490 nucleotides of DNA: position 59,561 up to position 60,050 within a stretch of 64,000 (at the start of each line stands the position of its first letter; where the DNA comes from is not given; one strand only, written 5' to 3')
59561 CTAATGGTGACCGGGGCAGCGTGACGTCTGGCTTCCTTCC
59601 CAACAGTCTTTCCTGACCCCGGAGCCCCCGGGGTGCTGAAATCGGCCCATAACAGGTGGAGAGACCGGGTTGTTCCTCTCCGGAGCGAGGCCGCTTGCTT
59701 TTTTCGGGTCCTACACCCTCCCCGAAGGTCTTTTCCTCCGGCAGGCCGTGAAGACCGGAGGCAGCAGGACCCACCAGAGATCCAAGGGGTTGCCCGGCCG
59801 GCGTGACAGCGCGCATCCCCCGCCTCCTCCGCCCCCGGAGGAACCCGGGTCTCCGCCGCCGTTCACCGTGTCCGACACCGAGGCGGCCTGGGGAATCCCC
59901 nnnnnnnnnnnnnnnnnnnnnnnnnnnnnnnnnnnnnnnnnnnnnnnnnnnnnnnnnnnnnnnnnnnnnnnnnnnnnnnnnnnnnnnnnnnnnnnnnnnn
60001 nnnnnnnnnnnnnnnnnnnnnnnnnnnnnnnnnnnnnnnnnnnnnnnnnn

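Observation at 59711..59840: Unclassified C-terminal sorting-signal-like tail (Gly7-Cys ... TM ... RRKR) on the PKD/TSP3 protein; not PEP-CTERM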

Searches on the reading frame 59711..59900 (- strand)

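Call 3: search_protein_families(library=ncbifam, proteins=[window:59711-59900:-], max_evalue=10)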
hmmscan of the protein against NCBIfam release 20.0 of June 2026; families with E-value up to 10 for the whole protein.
window:59711-59900:- (63 aa): 0 families

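Call 18: search_protein_families(library=ncbifam, alignment_id=A1, max_evalue=10)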
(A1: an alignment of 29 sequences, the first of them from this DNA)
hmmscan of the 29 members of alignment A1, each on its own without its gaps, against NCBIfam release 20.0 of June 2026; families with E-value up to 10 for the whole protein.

A. member 1, seq(53 aa): 0 families

B. families by the number of members that match (of 29 scanned): 12 families
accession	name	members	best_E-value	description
NF033191.4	JDVT-CTERM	17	3.2e-12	JDVT-CTERM domain-containing protein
TIGR03901.2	MYXO-CTERM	8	1.5e-05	MYXO-CTERM sorting domain-containing protein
TIGR03382.1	GC_trans_RRR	3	0.013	MYXO-CTERM sorting domain-containing protein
NF047638.1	throspo3_MtsC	2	0.68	cell-cell cohesion MYXO-CTERM protein MtsC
TIGR01167.1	LPXTG_anchor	1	0.056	LPXTG cell wall anchor domain-containing protein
NF038112.1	myxo_dep_M36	1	0.16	myxosortase-dependent M36 family metallopeptidase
NF058571.1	GVDTG_CTERM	1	0.24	GVDTG sorting domain-containing protein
NF051874.1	PVV_CTERM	1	0.41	PVV-CTERM domain-containing choice-of-anchor G protein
NF041738.1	GG_III-CTERM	1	0.46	GGIII-like transmembrane region-containing protein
NF005686.0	PRK07486.1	1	0.74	amidase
NF050189.1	PGAP-CTERM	1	1.8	PGAP-CTERM sorting domain-containing protein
TIGR02595.1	PEP_CTERM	1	3.8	PEP-CTERM sorting domain-containing protein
